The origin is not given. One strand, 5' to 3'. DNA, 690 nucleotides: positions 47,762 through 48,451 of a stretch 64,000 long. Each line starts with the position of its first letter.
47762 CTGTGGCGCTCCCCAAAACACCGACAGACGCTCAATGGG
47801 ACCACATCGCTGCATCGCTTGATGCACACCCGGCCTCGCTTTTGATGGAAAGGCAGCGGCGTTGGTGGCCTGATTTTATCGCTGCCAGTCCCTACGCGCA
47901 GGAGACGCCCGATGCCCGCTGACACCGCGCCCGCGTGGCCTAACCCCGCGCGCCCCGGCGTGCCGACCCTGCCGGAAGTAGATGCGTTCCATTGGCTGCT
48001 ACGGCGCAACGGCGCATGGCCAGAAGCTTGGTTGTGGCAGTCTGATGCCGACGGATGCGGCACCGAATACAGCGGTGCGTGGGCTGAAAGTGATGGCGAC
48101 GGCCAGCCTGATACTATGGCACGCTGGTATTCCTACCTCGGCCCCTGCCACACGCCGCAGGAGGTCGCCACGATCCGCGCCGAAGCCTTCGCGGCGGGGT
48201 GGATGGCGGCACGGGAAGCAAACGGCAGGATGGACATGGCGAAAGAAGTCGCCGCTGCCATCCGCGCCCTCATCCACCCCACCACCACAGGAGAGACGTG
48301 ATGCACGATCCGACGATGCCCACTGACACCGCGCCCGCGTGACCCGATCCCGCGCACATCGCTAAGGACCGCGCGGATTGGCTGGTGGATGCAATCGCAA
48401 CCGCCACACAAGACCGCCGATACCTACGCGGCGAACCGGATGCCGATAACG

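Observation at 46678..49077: GC-rich accessory cassette, bracketed by two intrinsic terminators, inserted between the RNAP2 operon and the replication genes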

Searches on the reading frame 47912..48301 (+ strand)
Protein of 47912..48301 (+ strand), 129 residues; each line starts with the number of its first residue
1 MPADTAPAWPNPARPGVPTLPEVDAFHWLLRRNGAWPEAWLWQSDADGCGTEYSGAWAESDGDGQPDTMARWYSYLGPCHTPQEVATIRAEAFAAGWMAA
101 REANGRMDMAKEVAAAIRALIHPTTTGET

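Call 11: search_protein_families(library=pfam, proteins=[window:47912-48298:+], max_evalue=0.1)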
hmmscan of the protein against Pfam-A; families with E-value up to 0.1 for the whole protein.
window:47912-48298:+ (129 aa): 0 families

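Call 12: search_protein_families(library=phrogs, proteins=[window:47912-48298:+], max_evalue=0.1)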
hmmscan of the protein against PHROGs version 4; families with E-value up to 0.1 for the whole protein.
window:47912-48298:+ (129 aa): 0 families

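Call 40: find_encoding_contigs(protein=window:47912-48301:+, flank=6000, max_places=10)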
Protein window:47912-48301:+ (129 aa): 2 contigs read that carry it; 2 places shown.
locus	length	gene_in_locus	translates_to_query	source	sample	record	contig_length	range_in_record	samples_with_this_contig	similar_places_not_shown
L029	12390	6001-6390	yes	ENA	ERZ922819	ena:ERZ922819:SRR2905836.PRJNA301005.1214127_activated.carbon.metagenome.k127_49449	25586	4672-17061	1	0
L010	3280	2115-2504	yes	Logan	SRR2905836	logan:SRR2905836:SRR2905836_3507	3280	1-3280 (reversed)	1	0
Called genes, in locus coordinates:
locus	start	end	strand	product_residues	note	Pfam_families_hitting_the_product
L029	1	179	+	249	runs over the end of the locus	-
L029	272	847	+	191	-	-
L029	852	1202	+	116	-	-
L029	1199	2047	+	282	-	-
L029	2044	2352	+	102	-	PF19419:DUF5983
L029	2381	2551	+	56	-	-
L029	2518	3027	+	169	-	PF06941:NT5C (weak)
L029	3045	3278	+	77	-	-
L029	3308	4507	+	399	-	PF00940:RNA_pol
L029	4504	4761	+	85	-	-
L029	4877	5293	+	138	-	PF13935:Ead_Ea22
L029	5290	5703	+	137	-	-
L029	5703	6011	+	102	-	-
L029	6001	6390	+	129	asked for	-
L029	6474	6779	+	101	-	-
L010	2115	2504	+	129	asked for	-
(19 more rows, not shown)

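Call 50: search_protein_representatives(protein=window:47912-48298:+)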
Query: 129 residues. Proteins with E-value up to 0.001 (for the whole library): 233; up to 1e-10: 23; up to 1e-30: 4. The best 150 are listed.
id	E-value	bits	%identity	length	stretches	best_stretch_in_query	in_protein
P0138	1.4e-55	203.4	88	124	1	1-109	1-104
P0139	1.3e-40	154.9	75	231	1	1-106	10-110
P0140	1.6e-32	128.7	67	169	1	9-99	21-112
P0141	5.0e-31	123.8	56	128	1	5-120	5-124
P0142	2.7e-30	121.5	60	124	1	8-95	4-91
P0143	6.3e-30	120.3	59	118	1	6-103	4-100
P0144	1.7e-27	112.4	66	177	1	17-93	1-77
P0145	1.2e-22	96.6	57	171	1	16-119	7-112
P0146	2.2e-21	92.6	65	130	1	30-103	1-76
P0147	4.4e-19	85.1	51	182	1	5-110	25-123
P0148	1.4e-18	83.5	51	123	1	8-90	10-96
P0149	8.2e-18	81.0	53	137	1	9-89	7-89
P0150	1.1e-15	74.1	51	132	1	14-94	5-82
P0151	1.7e-15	73.5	48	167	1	8-89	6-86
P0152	3.2e-14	69.3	46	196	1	4-100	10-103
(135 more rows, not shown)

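Call 51: list_cluster_members(proteins=[P0138, P0139, P0140, P0141, P0142, P0143, P0144, P0145, P0147, P0148])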
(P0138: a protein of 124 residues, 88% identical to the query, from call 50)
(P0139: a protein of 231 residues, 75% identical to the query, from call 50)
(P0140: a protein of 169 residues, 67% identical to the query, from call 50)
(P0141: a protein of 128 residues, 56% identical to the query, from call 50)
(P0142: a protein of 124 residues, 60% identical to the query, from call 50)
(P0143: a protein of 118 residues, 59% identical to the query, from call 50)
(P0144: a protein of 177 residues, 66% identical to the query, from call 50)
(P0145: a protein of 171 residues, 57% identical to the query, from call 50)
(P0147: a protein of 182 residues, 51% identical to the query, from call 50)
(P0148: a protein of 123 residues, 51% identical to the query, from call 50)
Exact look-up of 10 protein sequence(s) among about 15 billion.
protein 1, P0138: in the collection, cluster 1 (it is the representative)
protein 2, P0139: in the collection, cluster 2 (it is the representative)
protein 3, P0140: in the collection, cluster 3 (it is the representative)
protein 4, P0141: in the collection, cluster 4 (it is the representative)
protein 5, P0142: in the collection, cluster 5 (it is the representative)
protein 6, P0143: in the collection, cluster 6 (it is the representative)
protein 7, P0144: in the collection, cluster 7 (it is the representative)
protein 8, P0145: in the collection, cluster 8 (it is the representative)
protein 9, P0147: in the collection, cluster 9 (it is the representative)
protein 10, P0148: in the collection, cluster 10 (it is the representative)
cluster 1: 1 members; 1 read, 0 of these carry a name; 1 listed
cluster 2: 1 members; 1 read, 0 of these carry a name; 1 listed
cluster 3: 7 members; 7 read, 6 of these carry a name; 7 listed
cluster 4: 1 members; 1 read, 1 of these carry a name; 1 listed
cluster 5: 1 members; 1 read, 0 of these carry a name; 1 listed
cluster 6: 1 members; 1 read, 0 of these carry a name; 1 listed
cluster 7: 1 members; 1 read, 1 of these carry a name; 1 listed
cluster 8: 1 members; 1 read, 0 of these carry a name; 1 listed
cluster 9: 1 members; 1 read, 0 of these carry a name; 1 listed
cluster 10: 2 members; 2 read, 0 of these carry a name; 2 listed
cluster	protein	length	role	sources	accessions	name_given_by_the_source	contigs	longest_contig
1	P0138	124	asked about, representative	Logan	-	-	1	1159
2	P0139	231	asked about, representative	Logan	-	-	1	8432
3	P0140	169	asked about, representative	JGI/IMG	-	hypothetical protein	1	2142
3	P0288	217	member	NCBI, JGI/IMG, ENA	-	hypothetical protein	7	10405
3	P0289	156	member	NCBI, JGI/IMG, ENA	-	hypothetical protein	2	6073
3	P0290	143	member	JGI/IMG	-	hypothetical protein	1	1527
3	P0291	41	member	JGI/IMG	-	hypothetical protein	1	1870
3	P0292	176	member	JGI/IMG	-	hypothetical protein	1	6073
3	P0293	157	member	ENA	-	-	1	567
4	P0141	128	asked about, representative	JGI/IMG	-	hypothetical protein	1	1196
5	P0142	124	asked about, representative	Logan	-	-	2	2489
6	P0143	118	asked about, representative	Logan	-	-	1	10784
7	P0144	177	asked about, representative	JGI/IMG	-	hypothetical protein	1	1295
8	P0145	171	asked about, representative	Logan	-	-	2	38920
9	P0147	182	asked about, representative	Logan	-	-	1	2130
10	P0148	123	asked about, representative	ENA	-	-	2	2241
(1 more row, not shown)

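Call 55: search_solved_structures(query=window:47912-48298:+, max_evalue=1)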
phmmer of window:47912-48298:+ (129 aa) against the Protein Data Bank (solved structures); distinct sequences matched with E-value up to 1: 5.
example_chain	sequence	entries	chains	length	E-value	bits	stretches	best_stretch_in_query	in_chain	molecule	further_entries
9sma_A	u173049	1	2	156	0.49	13.6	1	7-68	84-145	Crn4a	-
9qs9_A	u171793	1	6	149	0.61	13.3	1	7-68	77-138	Crn4 H15A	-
8onk_F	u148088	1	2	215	0.78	12.9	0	25-58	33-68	Light chain of analytical antibody HUI-001 Fab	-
5l7x_L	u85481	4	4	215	0.95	12.6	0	24-58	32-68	Mouse Antibody Fab Fragment, IgG1-kappa Light Chain | Anti-afamin antibody N14, Fab fragment, light chain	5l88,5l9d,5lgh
1rvf_L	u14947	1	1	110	0.99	12.6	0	22-57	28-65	FAB 17-IA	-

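Call 56: find_homologous_proteins(query=window:47912-48298:+, max_evalue=0.001)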
Query window:47912-48298:+ (129 aa): 25 proteins with E <= 0.001 among 63 candidates.
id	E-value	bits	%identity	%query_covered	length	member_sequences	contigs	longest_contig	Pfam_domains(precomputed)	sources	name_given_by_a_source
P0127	3.7e-80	285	97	100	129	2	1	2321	-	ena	-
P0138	4.4e-55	203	75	99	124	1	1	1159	-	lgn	-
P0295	6.8e-53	196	94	64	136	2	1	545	-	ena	-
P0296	9.9e-52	193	94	64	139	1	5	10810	-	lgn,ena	-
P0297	1.6e-46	176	72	88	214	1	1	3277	-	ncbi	-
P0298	1.3e-42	163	82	66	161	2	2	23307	-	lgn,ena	-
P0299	7.0e-38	148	60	91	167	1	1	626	-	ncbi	-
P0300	7.3e-38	148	75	71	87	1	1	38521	-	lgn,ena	-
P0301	2.9e-34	136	55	81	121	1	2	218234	-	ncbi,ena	-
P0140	5.1e-32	129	65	71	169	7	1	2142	-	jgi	jgi:hypothetical protein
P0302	2.1e-31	127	76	55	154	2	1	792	-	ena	-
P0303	2.5e-31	126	59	86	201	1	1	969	-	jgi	jgi:hypothetical protein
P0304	4.1e-31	126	70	61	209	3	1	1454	-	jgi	-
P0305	1.4e-30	124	54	84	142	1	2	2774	-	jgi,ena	jgi:hypothetical protein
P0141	1.6e-30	124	62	67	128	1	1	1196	-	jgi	jgi:hypothetical protein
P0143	2.0e-29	120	53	92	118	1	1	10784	-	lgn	-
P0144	5.3e-27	112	66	60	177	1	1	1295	-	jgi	jgi:hypothetical protein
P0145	3.8e-22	97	64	52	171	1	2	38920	-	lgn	-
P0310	6.6e-10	57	36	91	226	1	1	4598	-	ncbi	-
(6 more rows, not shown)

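Call 57: find_encoding_contigs(protein=P0301, flank=10000, max_places=2)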
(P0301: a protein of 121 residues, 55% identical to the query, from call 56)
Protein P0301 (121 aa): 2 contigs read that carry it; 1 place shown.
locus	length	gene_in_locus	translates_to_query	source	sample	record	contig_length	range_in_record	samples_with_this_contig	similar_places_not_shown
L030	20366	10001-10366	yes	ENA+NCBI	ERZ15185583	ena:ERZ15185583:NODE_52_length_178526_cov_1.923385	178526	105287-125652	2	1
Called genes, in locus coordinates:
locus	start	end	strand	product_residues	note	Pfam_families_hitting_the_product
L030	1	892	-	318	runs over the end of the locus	PF00669:Flagellin_N, PF00700:Flagellin_C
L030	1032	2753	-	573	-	PF00920:ILVD_EDD_N, PF24877:ILV_EDD_C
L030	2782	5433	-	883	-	PF00133:tRNA-synt_1, PF09334:tRNA-synt_1g (weak), PF13603:tRNA-synt_1_2, PF09334:tRNA-synt_1g (weak), PF08264:Anticodon_1, PF10458:Val_tRNA-synt_C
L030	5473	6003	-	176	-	-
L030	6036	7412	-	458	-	PF02321:OEP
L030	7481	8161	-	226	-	PF01135:PCMT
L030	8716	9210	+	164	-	-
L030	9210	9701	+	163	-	-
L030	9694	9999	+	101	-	-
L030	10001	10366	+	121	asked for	-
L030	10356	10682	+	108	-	-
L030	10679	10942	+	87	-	-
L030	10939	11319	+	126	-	-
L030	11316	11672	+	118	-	-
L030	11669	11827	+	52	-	-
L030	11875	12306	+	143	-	-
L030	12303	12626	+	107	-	-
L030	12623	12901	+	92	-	-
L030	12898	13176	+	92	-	-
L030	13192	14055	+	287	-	PF11860:Muramidase, PF01471:PG_binding_1, PF09374:PG_binding_3 (faint)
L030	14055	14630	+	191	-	-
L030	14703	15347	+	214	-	-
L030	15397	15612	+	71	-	-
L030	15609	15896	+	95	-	-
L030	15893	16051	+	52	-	-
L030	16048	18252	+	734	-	PF14528:LAGLIDADG_3 (faint), PF01555:N6_N4_Mtase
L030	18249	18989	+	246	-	PF09414:RNA_ligase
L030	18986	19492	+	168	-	PF18894:PhageMetallopep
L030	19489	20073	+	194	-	-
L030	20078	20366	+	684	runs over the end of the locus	PF05876:GpA_ATPase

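Call 58: find_encoding_contigs(protein=P0300, flank=10000, max_places=2)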
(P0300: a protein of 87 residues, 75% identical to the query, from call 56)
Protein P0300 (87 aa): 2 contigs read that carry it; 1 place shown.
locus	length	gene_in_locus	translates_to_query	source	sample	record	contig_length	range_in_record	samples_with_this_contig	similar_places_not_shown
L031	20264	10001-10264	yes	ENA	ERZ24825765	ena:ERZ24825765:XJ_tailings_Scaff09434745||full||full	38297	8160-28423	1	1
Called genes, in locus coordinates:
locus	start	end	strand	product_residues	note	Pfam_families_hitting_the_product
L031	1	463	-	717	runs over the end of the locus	PF13481:AAA_25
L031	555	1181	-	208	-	-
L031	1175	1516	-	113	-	-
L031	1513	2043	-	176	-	PF13392:HNH_3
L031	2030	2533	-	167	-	-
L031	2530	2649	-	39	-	-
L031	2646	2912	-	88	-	-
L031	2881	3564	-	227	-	PF04545:Sigma70_r4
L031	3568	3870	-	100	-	-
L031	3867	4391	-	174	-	PF00196:GerE (faint), PF08281:Sigma70_r4_2 (faint), PF13384:HTH_23 (faint), PF13518:HTH_28 (faint)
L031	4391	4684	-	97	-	PF01381:HTH_3, PF13443:HTH_26, PF15943:YdaS_toxin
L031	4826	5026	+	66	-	PF01381:HTH_3, PF13560:HTH_31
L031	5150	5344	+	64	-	-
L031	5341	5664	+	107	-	-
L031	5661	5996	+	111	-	-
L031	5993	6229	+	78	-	-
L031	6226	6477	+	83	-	-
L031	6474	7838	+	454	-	PF00271:Helicase_C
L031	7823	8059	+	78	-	-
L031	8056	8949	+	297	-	PF01555:N6_N4_Mtase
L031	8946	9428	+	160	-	-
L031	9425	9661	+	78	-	-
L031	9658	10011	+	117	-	-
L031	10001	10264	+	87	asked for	-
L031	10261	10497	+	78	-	-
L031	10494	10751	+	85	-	-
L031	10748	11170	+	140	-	PF04448:DUF551 (weak)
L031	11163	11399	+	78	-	PF11753:DUF3310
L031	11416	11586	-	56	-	-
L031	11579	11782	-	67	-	-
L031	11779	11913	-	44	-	-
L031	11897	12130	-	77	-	-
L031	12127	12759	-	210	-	-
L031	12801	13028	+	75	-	-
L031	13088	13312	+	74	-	-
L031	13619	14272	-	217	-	PF00959:Phage_lysozyme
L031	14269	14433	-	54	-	PF23987:Phage_holin_10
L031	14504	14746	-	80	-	-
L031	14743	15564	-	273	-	-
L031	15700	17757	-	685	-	-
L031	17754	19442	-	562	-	-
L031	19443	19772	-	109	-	-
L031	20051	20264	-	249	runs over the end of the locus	PF01507:PAPS_reduct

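Call 59: find_encoding_contigs(protein=P0298, flank=10000, max_places=2)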
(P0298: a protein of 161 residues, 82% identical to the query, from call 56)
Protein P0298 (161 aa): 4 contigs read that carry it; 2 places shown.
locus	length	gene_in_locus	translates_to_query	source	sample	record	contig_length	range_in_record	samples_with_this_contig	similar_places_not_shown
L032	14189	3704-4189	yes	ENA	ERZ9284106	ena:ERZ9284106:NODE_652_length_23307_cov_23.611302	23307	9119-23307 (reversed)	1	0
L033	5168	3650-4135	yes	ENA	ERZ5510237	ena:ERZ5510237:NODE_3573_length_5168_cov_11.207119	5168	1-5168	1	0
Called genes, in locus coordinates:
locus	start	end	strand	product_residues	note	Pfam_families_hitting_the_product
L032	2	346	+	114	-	?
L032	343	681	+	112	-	-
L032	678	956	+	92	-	-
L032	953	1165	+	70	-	-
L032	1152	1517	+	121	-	-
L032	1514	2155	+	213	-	-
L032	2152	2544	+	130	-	PF13935:Ead_Ea22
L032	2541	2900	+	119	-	-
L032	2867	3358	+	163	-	-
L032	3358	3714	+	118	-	-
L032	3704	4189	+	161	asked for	-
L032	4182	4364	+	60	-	-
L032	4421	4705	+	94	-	-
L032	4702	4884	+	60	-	-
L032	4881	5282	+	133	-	-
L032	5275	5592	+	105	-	-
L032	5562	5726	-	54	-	-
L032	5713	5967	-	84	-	-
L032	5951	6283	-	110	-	PF11753:DUF3310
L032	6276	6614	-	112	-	PF13935:Ead_Ea22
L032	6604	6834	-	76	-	-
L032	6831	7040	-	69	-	-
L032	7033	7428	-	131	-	-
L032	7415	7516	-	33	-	-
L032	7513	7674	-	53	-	-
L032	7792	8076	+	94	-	-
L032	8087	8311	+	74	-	-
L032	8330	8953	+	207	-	-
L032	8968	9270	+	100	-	-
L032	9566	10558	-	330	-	PF01471:PG_binding_1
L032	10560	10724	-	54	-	PF23987:Phage_holin_10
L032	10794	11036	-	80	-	-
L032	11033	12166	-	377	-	-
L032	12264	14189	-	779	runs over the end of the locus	-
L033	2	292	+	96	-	?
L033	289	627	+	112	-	-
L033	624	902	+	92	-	-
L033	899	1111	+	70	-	-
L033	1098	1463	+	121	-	-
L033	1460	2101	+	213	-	-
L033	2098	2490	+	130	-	PF13935:Ead_Ea22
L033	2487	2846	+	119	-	-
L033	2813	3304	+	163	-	-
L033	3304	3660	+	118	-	-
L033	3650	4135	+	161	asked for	-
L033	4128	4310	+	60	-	-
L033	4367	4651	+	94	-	-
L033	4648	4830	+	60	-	-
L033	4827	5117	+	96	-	-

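Call 62: list_cluster_members(proteins=[L030:2782-5430:-, P0301, P0297, P0299, P0310, P0298, P0296, P0300, L030:1032-2750:-, P0004])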
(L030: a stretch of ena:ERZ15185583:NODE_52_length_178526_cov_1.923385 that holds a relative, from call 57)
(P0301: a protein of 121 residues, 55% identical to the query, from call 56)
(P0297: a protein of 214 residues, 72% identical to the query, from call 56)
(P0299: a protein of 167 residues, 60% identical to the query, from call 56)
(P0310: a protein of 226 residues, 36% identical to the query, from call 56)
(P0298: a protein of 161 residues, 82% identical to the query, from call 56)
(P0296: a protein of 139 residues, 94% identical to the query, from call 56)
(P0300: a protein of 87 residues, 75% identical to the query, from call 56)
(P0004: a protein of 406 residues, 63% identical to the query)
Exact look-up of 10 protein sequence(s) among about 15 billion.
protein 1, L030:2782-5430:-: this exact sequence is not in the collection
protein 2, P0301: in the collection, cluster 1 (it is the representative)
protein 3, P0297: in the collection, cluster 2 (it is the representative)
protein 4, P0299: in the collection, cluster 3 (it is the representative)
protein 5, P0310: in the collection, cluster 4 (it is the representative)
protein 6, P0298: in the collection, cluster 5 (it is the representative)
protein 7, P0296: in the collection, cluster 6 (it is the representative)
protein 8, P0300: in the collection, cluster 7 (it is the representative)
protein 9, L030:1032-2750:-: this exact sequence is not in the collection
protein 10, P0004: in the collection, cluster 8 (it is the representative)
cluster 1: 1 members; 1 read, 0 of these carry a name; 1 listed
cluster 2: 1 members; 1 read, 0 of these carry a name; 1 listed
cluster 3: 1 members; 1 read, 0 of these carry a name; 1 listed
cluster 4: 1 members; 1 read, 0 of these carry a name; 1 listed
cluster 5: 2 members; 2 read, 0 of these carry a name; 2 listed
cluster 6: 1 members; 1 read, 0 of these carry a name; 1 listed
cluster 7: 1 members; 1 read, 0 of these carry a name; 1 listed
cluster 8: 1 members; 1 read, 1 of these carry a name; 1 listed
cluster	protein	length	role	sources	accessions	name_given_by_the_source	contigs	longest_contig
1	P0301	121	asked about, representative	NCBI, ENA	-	-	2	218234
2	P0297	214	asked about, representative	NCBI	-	-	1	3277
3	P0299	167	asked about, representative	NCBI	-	-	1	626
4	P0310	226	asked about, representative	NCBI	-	-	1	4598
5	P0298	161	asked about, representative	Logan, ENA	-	-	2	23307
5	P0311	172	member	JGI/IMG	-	-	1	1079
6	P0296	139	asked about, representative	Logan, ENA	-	-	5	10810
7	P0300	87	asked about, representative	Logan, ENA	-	-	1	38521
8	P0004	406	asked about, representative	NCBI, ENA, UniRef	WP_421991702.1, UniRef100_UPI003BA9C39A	DNA-directed RNA polymerase [Roseococcus sp.] | DNA-directed RNA polymerase n=1 Tax=Roseococcus sp. TaxID=2109646 RepID=UPI003BA9C39A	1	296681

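Call 72: predict_structure(alignment_id=A4)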
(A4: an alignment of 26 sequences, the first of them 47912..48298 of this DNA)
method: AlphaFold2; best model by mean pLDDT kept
length: 129 residues; sequences in the alignment: 26
mean_pLDDT: 80.2   pTM: 0.57
mean pLDDT of the five models: 80.2, 76.9, 73.8, 70.7, 68.6
residues with pLDDT >= 90: 23; 70-90: 80; 50-70: 18; < 50: 8
segments of 3 or more residues with pLDDT < 50: 1-6
pLDDT, mean of each block of 10 residues (from residue 1): 50 82 88 90 82 70 78 89 92 88 84 86 62
secondary structure, 60 per line:
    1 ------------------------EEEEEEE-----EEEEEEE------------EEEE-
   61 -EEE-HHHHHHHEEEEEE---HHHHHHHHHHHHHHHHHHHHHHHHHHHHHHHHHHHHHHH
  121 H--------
elements in order: E25-31 E37-43 E56-59 E62-64 H66-72 E73-78 H82-121

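Call 75: fold_search(model_id=the predicted structure, library=pdb)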
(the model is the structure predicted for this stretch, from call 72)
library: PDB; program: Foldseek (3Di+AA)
matches with E <= 10: 10; with E <= 0.001: 0
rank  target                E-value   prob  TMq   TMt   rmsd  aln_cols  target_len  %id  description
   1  2rrf_MODEL_1_A        6.2e+00  0.10  0.23  0.21   6.0        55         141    9  The solution structure of the C-terminal region of Zinc finger FYVE domain-containing protein 21 (released 2011-08-03)
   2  3zn6_B                7.4e+00  0.01  0.14  0.13  11.1        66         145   17  VP16-VP17 complex, a complex of the two major capsid proteins of bacteriophage P23-77 (released 2013-05-15)
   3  5tc1_G                7.9e+00  0.01  0.15  0.16  13.2        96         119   14  In situ structures of the genome and genome-delivery apparatus in ssRNA bacteriophage MS2 (released 2016-12-07)
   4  8u7y_A                8.3e+00  0.04  0.23  0.06   7.4        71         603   15  Structural Basis of Human NOX5 Activation (released 2024-04-24)
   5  6uca_A                8.3e+00  0.02  0.13  0.07   9.7        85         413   13  Crystal structure of human ZCCHC4 in complex with SAH (released 2019-10-16)
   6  5j7t                  8.9e+00  0.03  0.19  0.06  12.9       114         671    7  Molecular Understanding of USP7 Substrate Recognition and C-Terminal Activation (released 2016-08-10)
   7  3bji_B                8.9e+00  0.02  0.18  0.08   5.9        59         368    7  Structural Basis of Promiscuous Guanine Nucleotide Exchange by the T-Cell Essential Vav1 (released 2008-07-15)
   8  7ac8_F                9.4e+00  0.02  0.13  0.09  10.2        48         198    2  Molecular basis for the unique allosteric activation mechanism of the heterodimeric imidazole glycerol phosphate synth (released 2021-05-19)
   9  6ymu_F                9.4e+00  0.02  0.13  0.09  10.3        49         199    2  Imidazole Glycerol Phosphate Synthase (released 2020-07-22)
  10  8x7t_D                9.4e+00  0.02  0.14  0.03  11.4        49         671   12  MCM in the Apo state. (released 2024-01-17)

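Call 81: fold_search(model_id=the predicted structure, library=viral)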
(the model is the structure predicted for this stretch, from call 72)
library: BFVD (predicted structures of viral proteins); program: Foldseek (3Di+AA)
matches with E <= 10: 144; with E <= 0.001: 1
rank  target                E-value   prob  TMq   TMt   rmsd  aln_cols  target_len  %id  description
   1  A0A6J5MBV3            5.3e-05  1.00  0.49  0.25   4.7        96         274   30  Uncharacterized protein [uncultured Caudovirales phage]
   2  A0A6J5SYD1            1.3e-03  1.00  0.52  0.41   6.2       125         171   26  Uncharacterized protein [uncultured Caudovirales phage]
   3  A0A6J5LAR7            2.5e-01  0.69  0.28  0.52   4.2        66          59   18  Uncharacterized protein [uncultured Caudovirales phage]
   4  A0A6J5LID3            3.3e-01  0.33  0.25  0.31   9.0        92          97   12  Uncharacterized protein [uncultured Caudovirales phage]
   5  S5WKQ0                6.1e-01  0.38  0.31  0.20  18.3       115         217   11  Uncharacterized protein [Pseudomonas phage PaBG]
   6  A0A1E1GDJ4            6.5e-01  0.54  0.31  0.50   3.6        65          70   17  (no name in the UniProt tables at hand)
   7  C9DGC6                7.8e-01  0.30  0.27  0.26  13.8       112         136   15  Uncharacterized protein [Delftia phage PhiW-14]
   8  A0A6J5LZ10            8.3e-01  0.18  0.26  0.20   6.6        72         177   26  DUF551 domain-containing protein [uncultured Caudovirales phage]
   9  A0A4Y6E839            8.8e-01  0.20  0.23  0.39   5.0        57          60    7  Uncharacterized protein [Vibrio phage Pontus]
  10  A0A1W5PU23            8.8e-01  0.15  0.24  0.17  10.7       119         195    6  (no name in the UniProt tables at hand)
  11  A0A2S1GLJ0            1.1e+00  0.35  0.32  0.34   8.4        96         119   14  (no name in the UniProt tables at hand)
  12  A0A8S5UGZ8            1.1e+00  0.41  0.34  0.40   6.0        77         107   10  Uncharacterized protein [Myoviridae sp. ctshb19]
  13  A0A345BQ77            1.2e+00  0.14  0.21  0.30  10.3        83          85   17  (no name in the UniProt tables at hand)
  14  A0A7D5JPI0            1.3e+00  0.25  0.26  0.47   5.7        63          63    8  (no name in the UniProt tables at hand)
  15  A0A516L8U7            1.4e+00  0.30  0.31  0.48   3.7        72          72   18  (no name in the UniProt tables at hand)
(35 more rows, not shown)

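Call 85: search_dna_similar(query=window:47912-48298:+, collection=plasmids, mode=protein, max_evalue=0.001, max_rows=25)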
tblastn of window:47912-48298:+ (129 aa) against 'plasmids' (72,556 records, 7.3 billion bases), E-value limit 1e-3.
No match.

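Call 86: search_protein_families(library=ncbifam, proteins=[window:47912-48298:+], max_evalue=0.1)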
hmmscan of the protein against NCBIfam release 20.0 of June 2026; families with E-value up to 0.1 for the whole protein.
window:47912-48298:+ (129 aa): 0 families
